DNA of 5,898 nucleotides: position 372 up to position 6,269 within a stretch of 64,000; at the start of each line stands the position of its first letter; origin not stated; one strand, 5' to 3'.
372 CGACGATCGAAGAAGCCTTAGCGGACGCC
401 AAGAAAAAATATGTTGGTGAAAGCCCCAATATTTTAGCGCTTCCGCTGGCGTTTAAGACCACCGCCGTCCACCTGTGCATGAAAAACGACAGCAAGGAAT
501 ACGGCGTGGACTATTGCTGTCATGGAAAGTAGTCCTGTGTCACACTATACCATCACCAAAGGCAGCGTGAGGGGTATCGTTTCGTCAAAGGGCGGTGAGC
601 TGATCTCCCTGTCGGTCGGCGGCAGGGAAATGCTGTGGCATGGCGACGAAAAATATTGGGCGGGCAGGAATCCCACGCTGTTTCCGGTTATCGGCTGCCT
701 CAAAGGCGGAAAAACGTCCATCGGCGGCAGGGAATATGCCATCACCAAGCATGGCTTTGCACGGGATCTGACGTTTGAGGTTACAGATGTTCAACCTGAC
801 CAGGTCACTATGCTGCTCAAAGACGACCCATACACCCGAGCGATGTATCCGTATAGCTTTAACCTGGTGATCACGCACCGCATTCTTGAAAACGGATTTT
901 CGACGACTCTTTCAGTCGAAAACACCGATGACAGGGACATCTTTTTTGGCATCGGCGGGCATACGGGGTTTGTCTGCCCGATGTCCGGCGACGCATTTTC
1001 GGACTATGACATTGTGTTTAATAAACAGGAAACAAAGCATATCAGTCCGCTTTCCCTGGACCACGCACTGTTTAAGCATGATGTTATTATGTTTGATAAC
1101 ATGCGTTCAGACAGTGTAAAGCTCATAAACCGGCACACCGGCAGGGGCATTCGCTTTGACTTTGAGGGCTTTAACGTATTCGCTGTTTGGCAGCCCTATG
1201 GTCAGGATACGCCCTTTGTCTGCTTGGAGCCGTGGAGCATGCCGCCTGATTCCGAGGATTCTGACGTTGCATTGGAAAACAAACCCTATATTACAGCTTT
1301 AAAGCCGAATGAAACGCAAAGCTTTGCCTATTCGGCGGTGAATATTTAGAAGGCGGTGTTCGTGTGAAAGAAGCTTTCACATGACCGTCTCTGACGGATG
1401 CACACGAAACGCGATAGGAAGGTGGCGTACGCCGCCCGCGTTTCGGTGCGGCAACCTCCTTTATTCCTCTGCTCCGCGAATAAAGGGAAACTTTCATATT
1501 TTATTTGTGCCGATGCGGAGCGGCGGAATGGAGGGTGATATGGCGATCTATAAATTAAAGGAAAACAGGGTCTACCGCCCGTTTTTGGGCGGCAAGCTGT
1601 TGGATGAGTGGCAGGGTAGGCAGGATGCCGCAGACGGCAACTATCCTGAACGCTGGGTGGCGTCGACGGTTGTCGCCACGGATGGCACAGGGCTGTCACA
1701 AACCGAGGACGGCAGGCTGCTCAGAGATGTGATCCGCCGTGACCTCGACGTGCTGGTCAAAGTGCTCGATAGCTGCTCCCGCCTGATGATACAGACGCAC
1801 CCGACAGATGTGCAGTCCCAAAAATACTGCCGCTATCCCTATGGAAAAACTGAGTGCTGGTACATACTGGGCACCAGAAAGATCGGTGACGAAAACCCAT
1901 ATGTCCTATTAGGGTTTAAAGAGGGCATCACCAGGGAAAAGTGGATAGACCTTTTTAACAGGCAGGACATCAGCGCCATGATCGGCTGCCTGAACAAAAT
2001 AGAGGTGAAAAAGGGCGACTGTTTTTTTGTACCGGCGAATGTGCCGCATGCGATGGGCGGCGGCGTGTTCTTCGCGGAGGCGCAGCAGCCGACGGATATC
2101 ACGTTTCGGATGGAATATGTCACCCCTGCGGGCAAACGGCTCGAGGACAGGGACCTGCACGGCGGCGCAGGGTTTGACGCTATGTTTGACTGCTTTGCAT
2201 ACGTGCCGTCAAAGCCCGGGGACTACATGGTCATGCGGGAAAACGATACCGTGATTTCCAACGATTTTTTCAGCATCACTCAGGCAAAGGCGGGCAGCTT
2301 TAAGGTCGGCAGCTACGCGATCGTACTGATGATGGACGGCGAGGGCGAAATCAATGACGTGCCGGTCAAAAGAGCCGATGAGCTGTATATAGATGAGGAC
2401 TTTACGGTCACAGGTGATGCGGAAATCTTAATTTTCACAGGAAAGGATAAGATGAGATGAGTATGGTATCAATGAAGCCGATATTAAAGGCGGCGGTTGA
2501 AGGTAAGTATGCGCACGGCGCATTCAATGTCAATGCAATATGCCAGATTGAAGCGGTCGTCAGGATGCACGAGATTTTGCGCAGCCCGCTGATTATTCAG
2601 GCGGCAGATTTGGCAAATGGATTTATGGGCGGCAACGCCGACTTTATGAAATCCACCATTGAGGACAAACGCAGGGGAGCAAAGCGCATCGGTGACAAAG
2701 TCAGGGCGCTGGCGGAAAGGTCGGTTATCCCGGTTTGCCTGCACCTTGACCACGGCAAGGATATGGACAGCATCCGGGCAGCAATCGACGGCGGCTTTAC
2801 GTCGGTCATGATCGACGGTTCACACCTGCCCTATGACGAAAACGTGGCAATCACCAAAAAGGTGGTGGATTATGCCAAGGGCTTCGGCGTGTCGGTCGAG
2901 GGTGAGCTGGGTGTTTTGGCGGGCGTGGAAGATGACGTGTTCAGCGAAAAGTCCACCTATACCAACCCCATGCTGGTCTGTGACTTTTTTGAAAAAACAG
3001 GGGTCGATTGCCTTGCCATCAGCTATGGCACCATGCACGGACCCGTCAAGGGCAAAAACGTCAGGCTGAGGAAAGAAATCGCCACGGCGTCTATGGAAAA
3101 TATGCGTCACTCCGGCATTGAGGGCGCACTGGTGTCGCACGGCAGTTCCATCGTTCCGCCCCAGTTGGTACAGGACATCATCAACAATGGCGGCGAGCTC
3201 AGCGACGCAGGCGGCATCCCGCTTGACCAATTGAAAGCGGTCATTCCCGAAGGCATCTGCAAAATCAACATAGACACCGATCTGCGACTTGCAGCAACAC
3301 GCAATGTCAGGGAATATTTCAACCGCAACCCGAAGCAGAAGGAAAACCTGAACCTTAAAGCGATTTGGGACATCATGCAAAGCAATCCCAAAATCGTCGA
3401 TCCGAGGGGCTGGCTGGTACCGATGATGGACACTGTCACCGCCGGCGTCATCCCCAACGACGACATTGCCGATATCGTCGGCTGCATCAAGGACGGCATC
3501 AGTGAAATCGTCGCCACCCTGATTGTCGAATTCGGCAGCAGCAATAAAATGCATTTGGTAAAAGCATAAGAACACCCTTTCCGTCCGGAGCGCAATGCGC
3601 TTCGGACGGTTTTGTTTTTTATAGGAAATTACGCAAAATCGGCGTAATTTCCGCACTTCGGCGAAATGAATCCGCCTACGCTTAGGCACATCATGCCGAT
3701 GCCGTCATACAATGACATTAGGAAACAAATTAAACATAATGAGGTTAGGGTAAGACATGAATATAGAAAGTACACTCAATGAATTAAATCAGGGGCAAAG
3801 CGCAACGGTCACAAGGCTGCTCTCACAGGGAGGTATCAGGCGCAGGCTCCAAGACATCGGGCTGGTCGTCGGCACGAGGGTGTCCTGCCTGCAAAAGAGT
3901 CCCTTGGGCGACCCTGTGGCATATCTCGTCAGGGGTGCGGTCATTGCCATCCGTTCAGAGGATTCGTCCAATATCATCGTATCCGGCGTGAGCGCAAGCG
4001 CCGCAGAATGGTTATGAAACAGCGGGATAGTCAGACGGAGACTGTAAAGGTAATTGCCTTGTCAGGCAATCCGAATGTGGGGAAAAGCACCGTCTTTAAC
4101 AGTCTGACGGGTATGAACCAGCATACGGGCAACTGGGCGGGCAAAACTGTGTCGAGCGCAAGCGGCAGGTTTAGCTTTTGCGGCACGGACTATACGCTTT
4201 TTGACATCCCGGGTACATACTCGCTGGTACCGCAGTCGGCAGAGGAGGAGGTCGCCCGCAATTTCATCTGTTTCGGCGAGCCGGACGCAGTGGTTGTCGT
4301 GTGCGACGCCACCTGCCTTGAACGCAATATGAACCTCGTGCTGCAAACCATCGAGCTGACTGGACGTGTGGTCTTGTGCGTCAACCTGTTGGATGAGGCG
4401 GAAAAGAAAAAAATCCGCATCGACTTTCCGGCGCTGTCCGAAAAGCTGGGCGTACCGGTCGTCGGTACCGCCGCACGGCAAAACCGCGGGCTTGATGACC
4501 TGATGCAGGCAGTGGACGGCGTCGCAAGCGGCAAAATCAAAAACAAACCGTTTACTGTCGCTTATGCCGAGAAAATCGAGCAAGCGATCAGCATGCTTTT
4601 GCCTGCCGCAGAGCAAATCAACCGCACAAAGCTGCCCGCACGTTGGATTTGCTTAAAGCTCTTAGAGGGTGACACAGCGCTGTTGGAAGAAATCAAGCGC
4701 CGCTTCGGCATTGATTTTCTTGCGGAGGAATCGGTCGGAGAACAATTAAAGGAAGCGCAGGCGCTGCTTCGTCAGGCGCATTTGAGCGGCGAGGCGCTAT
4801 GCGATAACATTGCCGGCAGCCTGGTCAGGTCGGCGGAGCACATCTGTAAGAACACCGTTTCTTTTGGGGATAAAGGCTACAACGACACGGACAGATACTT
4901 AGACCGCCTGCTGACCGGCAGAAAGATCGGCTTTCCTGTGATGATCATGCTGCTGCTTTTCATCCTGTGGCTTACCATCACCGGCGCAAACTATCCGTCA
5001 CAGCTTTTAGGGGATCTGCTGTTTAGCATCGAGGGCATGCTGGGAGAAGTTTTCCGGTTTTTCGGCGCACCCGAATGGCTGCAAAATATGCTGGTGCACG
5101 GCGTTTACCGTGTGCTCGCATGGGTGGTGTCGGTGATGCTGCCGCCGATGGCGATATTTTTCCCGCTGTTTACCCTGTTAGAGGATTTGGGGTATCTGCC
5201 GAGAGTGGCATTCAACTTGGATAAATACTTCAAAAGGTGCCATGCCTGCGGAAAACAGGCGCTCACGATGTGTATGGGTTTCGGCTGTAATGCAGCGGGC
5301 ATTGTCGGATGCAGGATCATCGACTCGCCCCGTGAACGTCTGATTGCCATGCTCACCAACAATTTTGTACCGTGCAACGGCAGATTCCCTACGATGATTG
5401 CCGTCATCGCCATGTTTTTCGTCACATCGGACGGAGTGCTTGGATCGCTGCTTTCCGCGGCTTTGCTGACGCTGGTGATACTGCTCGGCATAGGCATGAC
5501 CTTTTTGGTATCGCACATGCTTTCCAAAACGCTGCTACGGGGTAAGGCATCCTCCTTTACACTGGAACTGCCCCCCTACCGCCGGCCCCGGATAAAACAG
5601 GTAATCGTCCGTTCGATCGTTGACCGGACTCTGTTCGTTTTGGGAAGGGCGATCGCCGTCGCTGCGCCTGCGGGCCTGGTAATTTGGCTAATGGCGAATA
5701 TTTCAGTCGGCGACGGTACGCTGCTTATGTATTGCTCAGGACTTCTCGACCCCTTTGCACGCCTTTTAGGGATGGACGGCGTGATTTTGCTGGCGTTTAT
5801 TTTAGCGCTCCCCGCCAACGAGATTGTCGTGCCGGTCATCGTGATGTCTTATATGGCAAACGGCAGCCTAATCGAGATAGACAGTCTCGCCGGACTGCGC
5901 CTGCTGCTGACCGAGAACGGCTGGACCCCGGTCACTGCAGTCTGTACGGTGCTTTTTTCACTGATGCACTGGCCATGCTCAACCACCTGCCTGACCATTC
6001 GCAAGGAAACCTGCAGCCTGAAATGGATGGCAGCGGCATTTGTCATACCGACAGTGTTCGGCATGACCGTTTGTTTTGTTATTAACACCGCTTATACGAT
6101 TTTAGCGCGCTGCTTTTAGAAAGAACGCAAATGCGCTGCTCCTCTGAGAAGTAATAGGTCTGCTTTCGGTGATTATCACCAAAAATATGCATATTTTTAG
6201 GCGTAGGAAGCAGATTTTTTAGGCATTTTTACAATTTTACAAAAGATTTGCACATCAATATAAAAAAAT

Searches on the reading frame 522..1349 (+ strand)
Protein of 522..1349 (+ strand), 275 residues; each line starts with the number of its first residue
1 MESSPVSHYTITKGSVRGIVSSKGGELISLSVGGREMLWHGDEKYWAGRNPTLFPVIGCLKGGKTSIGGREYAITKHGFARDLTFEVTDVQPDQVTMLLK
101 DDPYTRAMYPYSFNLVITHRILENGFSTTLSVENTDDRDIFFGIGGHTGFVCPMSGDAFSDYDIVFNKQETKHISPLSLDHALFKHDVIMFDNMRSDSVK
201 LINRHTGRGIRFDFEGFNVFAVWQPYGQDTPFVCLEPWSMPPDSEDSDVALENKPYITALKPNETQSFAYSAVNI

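Call 61: search_protein_families(library=pfam, proteins=[window:522-1349:+], max_evalue=0.00001)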
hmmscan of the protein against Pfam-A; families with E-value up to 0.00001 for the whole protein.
window:522-1349:+ (275 aa): 1 family
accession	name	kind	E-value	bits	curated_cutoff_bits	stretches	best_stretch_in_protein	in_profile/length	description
PF01263.26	Aldose_epim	-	6.6e-21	75.4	27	1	8-244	2-271/299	Aldose 1-epimerase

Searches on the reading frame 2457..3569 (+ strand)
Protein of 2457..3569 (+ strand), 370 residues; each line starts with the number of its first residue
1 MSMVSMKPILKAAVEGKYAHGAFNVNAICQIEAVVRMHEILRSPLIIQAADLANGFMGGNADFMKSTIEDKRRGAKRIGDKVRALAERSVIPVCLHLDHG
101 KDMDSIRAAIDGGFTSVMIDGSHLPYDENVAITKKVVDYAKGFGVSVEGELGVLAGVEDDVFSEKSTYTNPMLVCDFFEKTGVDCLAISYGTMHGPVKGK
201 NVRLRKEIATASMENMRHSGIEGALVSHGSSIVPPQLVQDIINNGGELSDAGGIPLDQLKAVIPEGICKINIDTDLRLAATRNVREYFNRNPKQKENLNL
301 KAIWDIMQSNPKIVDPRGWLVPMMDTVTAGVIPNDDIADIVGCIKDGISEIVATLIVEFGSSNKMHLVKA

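Call 10: search_protein_families(library=pfam, proteins=[window:2457-3569:+], max_evalue=0.00001)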
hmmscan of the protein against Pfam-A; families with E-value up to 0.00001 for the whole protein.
window:2457-3569:+ (370 aa): 1 family
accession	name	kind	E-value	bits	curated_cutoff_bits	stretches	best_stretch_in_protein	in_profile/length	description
PF01116.26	F_bP_aldolase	-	5.4e-77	259.5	25.5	1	4-329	1-263/277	Fructose-bisphosphate aldolase class-II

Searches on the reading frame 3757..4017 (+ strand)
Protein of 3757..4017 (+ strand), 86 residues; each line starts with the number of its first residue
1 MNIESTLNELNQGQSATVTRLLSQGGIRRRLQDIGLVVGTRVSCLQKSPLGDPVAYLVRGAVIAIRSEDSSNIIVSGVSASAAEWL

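Call 10: search_protein_families(library=pfam, proteins=[window:3757-4017:+], max_evalue=0.00001)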
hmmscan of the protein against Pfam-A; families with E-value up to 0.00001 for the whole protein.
window:3757-4017:+ (86 aa): 1 family
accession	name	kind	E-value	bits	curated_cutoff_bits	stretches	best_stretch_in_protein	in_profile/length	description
PF04023.20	FeoA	-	2.8e-20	72.6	23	1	6-76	2-73/74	FeoA domain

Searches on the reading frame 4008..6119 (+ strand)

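Call 60: search_protein_families(library=pfam, proteins=[window:4008-6119:+], max_evalue=0.00001)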
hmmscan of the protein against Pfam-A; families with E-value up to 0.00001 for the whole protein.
window:4008-6119:+ (703 aa): 5 families
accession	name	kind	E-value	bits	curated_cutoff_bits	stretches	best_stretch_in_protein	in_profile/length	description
PF02421.24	FeoB_N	-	3.5e-57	192.7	27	1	15-168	2-155/156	Ferrous iron transport protein B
PF07670.19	Gate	-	5.4e-23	81.9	29.6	2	375-468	2-102/104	Nucleoside recognition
PF01926.29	MMR_HSR1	-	6.3e-17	62.2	21.9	1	16-115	2-100/113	50S ribosome-binding GTPase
PF07664.17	FeoB_C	-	2.4e-16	59.6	26.6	1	488-536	2-51/54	Ferrous iron transport protein B C terminus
PF17910.6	FeoB_Cyto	-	3.4e-13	50.2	23.4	1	186-284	1-89/90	FeoB cytosolic helical domain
